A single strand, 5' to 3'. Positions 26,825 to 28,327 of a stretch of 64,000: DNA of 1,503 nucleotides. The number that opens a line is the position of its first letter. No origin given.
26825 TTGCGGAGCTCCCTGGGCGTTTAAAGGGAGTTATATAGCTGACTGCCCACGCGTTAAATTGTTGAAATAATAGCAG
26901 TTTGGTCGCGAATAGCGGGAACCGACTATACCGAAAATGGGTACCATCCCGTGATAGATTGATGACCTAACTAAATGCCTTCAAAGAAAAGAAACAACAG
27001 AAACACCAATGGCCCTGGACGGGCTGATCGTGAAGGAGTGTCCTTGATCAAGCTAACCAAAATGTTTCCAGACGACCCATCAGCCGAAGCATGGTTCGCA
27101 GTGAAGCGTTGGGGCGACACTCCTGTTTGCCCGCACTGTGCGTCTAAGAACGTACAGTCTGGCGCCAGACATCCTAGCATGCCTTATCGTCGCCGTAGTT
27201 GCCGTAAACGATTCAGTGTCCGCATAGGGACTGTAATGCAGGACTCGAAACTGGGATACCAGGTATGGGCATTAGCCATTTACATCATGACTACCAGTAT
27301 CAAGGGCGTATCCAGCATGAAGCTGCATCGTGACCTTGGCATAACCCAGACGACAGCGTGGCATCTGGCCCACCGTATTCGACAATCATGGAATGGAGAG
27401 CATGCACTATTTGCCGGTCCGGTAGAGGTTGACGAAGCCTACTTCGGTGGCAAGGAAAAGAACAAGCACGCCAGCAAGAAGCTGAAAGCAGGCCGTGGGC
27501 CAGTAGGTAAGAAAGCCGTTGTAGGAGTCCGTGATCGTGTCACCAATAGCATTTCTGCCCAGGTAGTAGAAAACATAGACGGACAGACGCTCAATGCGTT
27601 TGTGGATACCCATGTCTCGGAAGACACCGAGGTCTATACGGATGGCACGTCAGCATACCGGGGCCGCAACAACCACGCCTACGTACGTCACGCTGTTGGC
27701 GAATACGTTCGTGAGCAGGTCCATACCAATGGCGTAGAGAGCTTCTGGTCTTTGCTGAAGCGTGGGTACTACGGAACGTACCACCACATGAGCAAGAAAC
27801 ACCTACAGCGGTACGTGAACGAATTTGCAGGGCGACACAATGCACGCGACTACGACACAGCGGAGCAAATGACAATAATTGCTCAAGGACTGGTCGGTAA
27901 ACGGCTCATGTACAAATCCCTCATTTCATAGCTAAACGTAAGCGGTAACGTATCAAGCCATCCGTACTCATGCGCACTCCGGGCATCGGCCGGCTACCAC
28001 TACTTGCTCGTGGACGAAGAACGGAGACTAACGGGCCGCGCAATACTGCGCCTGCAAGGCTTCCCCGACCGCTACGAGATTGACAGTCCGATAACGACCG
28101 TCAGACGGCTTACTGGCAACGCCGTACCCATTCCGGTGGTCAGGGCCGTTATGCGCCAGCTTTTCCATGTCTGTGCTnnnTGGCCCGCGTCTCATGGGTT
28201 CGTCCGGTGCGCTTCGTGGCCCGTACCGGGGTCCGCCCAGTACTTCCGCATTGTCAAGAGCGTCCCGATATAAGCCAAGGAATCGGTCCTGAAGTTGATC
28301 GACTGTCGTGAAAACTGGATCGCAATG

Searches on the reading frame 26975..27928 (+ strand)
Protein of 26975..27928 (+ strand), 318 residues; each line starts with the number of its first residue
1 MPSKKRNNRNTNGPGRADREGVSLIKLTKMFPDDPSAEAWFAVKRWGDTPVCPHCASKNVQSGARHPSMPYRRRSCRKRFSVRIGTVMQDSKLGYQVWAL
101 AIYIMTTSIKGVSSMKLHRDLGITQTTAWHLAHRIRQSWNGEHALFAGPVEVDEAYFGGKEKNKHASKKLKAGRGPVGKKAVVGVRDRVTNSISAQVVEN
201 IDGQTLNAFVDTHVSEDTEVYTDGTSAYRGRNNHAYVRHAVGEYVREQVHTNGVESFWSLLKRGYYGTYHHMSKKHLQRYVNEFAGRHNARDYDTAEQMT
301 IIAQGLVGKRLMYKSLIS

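Call 10: search_protein_families(library=pfam, proteins=[window:26975-27928:+], max_evalue=0.01)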
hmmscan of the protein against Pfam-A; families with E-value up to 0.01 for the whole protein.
window:26975-27928:+ (318 aa): 2 families
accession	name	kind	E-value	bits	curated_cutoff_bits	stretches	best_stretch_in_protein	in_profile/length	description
PF12762.13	DDE_Tnp_IS1595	-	2e-37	129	27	1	147-289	3-153/153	ISXO2-like transposase domain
PF12760.12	Zn_ribbon_IS1595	-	4e-05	23.9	25.4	1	32-76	1-40/46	Transposase zinc-ribbon domain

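Call 34: find_homologous_proteins(query=window:26975-27928:+, max_evalue=1e-30)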
Query window:26975-27928:+ (318 aa): 7994 proteins with E <= 1e-30 among 8000 candidates; the best 120 are listed.
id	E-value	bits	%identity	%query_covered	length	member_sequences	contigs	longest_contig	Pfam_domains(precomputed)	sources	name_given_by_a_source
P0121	4.6e-210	714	97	100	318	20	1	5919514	PF12760.13,PF12762.14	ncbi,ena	-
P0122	4.5e-146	504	57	96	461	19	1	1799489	PF12760.13,PF12762.14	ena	-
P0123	6.1e-145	501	97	73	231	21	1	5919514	PF12762.14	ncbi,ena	-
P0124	2.1e-138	479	67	97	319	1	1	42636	PF12760.13,PF12762.14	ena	-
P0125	2.5e-138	479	65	98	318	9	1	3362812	PF12760.13,PF12762.14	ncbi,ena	-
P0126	7.1e-138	477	66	97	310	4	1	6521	PF12760.13,PF12762.14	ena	-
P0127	4.6e-137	475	65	97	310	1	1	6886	PF12760.13,PF12762.14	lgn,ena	-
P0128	1.3e-136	473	66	97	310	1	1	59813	PF12760.13,PF12762.14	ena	-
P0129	1.5e-135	470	65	97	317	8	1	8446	PF12760.13,PF12762.14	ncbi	-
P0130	2.3e-135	469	64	96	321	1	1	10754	PF12760.13,PF12762.14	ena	-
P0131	5.2e-135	468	65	97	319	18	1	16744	PF12760.13,PF12762.14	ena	-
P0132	1.4e-134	467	65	97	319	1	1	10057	PF12760.13,PF12762.14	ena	-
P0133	9.4e-134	464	65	96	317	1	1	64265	PF12760.13,PF12762.14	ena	-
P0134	1.4e-132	460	64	97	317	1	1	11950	PF12760.13,PF12762.14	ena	-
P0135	1.5e-132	460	64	96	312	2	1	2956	PF12760.13,PF12762.14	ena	-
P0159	3.9e-130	452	64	96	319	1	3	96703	PF12760.13,PF12762.14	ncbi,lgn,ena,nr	ncbi:MAG: IS1595 family transposase [bacterium]|nr:IS1595 family transposase [bacterium] MDE0438535.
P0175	5.2e-129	448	62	96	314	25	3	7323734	PF12760.13,PF12762.14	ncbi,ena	-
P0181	1.0e-128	447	64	96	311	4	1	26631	PF12760.13,PF12762.14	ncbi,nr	ncbi:MAG: IS1595 family transposase, partial [Rhodothermaceae bacterium]|nr:IS1595 family transposas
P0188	1.9e-128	446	65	96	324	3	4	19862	PF12760.13,PF12762.14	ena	-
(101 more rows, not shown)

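Call 35: find_encoding_contigs(protein=P0121, flank=3000, max_places=10)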
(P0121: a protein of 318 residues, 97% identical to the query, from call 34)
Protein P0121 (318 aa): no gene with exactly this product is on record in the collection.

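Call 37: find_related_loci(query=window:26975-27928:+, collection=metagenome_contigs, flank=2500)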
Query window:26975-27928:+ (318 aa) in metagenome_contigs; peptide patterns used: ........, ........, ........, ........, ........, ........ (x = any residue, [..] = any of these).
369 stretches matched a pattern; 311 encode a relative of the query (tblastn E <= 1e-3); the best 80 are kept; 80 distinct loci.
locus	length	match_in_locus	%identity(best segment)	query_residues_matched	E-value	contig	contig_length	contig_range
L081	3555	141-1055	57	13-317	1e-119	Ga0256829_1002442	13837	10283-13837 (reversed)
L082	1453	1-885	57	23-317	5e-125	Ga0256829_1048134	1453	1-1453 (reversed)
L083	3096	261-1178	55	14-318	7e-115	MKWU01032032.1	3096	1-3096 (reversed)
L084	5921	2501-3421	52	12-316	5e-108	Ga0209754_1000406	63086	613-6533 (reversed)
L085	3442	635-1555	52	12-316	4e-110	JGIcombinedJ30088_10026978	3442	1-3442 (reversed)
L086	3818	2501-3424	53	13-318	7e-99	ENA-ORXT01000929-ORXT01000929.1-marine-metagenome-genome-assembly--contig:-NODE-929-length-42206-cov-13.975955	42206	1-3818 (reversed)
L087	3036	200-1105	51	20-316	7e-100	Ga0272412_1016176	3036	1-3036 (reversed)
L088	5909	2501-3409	49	20-318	7e-96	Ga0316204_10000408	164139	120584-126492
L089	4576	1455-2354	49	20-318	6e-94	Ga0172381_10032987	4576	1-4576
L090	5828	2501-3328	52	16-290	4e-93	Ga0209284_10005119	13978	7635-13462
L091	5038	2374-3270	51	20-317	3e-92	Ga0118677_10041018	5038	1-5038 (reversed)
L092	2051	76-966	49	22-316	5e-96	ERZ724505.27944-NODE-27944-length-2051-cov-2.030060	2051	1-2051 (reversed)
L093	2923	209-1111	49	22-318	1e-93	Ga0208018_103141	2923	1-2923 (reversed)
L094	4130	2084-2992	49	20-317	8e-92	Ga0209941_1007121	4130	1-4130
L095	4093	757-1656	48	20-318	3e-91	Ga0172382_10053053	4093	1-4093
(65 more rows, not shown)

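Call 64: find_encoding_contigs(protein=P0125, flank=2500, max_places=10)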
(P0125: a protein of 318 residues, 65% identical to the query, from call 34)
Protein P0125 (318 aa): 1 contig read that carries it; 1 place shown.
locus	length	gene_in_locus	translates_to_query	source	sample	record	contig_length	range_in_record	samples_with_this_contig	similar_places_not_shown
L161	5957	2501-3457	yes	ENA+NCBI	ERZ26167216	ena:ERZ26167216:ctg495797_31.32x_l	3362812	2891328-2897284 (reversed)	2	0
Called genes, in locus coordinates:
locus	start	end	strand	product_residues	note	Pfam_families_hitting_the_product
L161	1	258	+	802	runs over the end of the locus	PF08309:LVIVD (faint), PF14312:FG-GAP_2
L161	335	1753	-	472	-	PF01554:MatE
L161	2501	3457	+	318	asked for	PF12760:Zn_ribbon_IS1595, PF12762:DDE_Tnp_IS1595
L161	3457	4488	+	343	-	PF00145:DNA_methylase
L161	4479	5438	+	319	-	-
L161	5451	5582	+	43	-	-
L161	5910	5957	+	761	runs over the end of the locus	PF03460:NIR_SIR_ferr, PF01077:NIR_SIR, PF03460:NIR_SIR_ferr, PF01077:NIR_SIR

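Call 65: find_encoding_contigs(protein=P0181, flank=2500, max_places=10)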
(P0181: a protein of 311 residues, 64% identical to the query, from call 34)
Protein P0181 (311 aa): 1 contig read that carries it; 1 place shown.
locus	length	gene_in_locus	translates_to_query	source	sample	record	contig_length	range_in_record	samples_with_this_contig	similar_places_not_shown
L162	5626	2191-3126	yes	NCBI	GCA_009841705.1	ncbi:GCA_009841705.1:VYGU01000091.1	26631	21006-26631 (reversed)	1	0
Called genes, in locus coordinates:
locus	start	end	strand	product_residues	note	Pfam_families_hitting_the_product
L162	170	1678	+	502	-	-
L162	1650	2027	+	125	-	PF04266:ASCH (weak)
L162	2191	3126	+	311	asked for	PF12760:Zn_ribbon_IS1595 (weak), PF12762:DDE_Tnp_IS1595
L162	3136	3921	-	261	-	PF08861:DUF1828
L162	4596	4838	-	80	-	-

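Call 66: find_encoding_contigs(protein=P0175, flank=2500, max_places=10)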
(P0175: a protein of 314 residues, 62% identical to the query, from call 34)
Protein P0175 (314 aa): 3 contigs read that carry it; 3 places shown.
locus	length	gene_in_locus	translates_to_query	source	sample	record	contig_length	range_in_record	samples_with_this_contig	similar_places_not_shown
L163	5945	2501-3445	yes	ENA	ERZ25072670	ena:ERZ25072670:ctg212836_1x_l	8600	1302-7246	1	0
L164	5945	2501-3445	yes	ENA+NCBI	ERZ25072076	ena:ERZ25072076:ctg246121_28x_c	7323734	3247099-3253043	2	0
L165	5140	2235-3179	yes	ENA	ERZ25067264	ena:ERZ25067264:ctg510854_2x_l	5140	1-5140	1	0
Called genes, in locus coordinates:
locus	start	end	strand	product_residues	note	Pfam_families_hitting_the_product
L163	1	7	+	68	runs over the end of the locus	PF11455:MazE-like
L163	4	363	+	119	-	PF02452:PemK_toxin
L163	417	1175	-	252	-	-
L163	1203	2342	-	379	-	PF13808:DDE_Tnp_1_assoc, PF01609:DDE_Tnp_1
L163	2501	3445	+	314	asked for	PF12760:Zn_ribbon_IS1595, PF12762:DDE_Tnp_IS1595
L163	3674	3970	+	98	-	-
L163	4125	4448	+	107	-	-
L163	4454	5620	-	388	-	PF01609:DDE_Tnp_1, PF13701:DDE_Tnp_1_4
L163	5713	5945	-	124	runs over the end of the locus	PF13358:DDE_3 (weak)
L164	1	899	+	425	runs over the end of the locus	PF22244:GCE_fung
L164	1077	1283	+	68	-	PF11455:MazE-like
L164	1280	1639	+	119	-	PF02452:PemK_toxin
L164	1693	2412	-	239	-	-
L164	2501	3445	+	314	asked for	PF12760:Zn_ribbon_IS1595, PF12762:DDE_Tnp_IS1595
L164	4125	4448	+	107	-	-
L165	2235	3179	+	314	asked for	PF12760:Zn_ribbon_IS1595, PF12762:DDE_Tnp_IS1595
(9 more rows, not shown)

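Call 68: find_encoding_contigs(protein=P0124, flank=3500, max_places=10)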
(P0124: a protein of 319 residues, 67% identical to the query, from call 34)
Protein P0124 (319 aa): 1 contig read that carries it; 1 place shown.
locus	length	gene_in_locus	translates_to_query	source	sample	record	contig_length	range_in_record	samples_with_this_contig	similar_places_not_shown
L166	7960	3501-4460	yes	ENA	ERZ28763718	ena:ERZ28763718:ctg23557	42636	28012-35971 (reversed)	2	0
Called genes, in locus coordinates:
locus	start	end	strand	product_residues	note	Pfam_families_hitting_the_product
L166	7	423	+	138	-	-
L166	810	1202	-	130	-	-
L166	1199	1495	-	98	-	PF01527:HTH_Tnp_1, PF13542:HTH_Tnp_ISL3 (weak)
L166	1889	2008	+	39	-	-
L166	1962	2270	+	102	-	-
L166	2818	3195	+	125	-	-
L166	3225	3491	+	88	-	-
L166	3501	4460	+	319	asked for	PF12760:Zn_ribbon_IS1595, PF12762:DDE_Tnp_IS1595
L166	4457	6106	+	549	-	PF01555:N6_N4_Mtase, PF04471:Mrr_cat (faint)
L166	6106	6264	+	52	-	-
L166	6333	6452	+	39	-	-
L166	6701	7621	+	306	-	-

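Call 69: find_encoding_contigs(protein=P0128, flank=3500, max_places=10)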
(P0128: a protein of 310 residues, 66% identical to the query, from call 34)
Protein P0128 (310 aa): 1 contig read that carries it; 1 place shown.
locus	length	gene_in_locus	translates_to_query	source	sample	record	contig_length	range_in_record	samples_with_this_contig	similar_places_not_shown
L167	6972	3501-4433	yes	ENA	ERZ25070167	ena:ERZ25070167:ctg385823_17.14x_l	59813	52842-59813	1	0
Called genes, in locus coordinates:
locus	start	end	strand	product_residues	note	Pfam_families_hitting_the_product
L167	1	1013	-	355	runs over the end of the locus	PF03235:GmrSD_N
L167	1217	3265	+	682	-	PF00009:GTP_EFTU, PF22042:EF-G_D2, PF14492:EFG_III, PF03764:EFG_IV, PF00679:EFG_C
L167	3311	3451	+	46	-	-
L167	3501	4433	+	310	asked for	PF12760:Zn_ribbon_IS1595 (weak), PF12762:DDE_Tnp_IS1595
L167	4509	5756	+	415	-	PF01555:N6_N4_Mtase, PF02945:Endonuclease_7 (faint), PF01844:HNH, PF14279:HNH_5 (weak)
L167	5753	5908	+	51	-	-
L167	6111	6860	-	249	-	PF00106:adh_short, PF08659:KR, PF13561:adh_short_C2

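Call 70: find_encoding_contigs(protein=P0188, flank=3500, max_places=10)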
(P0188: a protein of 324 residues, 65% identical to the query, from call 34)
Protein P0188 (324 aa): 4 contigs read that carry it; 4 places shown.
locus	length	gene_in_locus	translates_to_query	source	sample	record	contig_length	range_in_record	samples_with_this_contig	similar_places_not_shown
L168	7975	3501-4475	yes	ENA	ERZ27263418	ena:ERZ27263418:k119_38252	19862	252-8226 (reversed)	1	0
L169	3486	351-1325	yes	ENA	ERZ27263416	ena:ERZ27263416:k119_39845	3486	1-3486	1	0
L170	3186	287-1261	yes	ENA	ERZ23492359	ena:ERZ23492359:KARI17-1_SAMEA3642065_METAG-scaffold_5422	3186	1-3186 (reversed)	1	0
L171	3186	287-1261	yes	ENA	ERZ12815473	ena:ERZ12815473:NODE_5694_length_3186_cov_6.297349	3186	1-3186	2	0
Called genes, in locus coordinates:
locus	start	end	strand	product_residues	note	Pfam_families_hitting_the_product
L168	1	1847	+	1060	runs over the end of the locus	PF00270:DEAD, PF04851:ResIII, PF00271:Helicase_C (weak)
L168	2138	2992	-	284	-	PF14491:DUF4435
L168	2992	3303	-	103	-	PF13175:AAA_15, PF13304:AAA_21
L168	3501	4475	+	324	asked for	PF12760:Zn_ribbon_IS1595 (weak), PF12762:DDE_Tnp_IS1595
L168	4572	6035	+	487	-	PF01555:N6_N4_Mtase, PF01844:HNH, PF14279:HNH_5 (weak)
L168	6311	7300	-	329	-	-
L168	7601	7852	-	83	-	-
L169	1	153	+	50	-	?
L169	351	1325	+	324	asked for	PF12760:Zn_ribbon_IS1595 (weak), PF12762:DDE_Tnp_IS1595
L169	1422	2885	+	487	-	PF01555:N6_N4_Mtase, PF01844:HNH, PF14279:HNH_5 (weak)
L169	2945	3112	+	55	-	-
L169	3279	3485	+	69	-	?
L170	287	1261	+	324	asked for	PF12760:Zn_ribbon_IS1595 (weak), PF12762:DDE_Tnp_IS1595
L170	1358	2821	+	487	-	PF01555:N6_N4_Mtase, PF01844:HNH, PF14279:HNH_5 (weak)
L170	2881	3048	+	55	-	-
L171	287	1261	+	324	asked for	PF12760:Zn_ribbon_IS1595 (weak), PF12762:DDE_Tnp_IS1595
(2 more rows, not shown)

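Call 71: find_encoding_contigs(protein=P0159, flank=3500, max_places=10)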
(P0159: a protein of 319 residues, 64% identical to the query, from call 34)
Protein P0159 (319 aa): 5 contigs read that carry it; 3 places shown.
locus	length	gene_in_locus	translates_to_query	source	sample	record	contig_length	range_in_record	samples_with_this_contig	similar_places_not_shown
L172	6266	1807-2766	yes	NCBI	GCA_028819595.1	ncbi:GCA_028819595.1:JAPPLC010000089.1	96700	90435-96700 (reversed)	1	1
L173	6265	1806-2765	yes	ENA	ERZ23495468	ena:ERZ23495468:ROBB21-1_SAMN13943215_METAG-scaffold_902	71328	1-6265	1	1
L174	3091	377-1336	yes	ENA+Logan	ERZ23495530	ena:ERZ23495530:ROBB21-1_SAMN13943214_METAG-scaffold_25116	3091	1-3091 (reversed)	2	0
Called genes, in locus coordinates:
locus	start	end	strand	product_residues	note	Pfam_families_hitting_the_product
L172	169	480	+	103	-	-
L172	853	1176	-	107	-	-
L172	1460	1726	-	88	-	PF10711:DUF2513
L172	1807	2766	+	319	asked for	PF12760:Zn_ribbon_IS1595, PF12762:DDE_Tnp_IS1595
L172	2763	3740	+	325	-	PF00145:DNA_methylase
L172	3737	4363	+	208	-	PF01541:GIY-YIG (weak)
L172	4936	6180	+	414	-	PF00890:FAD_binding_2 (faint), PF01266:DAO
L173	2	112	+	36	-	?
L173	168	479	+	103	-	-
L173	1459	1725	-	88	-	PF10711:DUF2513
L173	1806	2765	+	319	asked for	PF12760:Zn_ribbon_IS1595, PF12762:DDE_Tnp_IS1595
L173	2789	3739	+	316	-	PF00145:DNA_methylase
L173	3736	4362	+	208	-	PF01541:GIY-YIG (weak)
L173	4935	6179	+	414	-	PF00890:FAD_binding_2 (faint), PF01266:DAO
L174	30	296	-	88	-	PF10711:DUF2513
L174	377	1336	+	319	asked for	PF12760:Zn_ribbon_IS1595, PF12762:DDE_Tnp_IS1595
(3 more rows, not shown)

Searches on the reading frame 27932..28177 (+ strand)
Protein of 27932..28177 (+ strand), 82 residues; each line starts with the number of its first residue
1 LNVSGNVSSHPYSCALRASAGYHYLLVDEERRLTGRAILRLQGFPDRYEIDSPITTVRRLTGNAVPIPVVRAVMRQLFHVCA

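Call 79: search_protein_families(library=pfam, proteins=[window:27932-28177:+], max_evalue=0.01)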
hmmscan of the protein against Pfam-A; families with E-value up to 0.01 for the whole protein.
seq(82 aa): 1 family
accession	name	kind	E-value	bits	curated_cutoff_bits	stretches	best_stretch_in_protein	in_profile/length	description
PF00145.23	DNA_methylase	-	8.3e-12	45.6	22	1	28-78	273-323/324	C-5 cytosine-specific DNA methylase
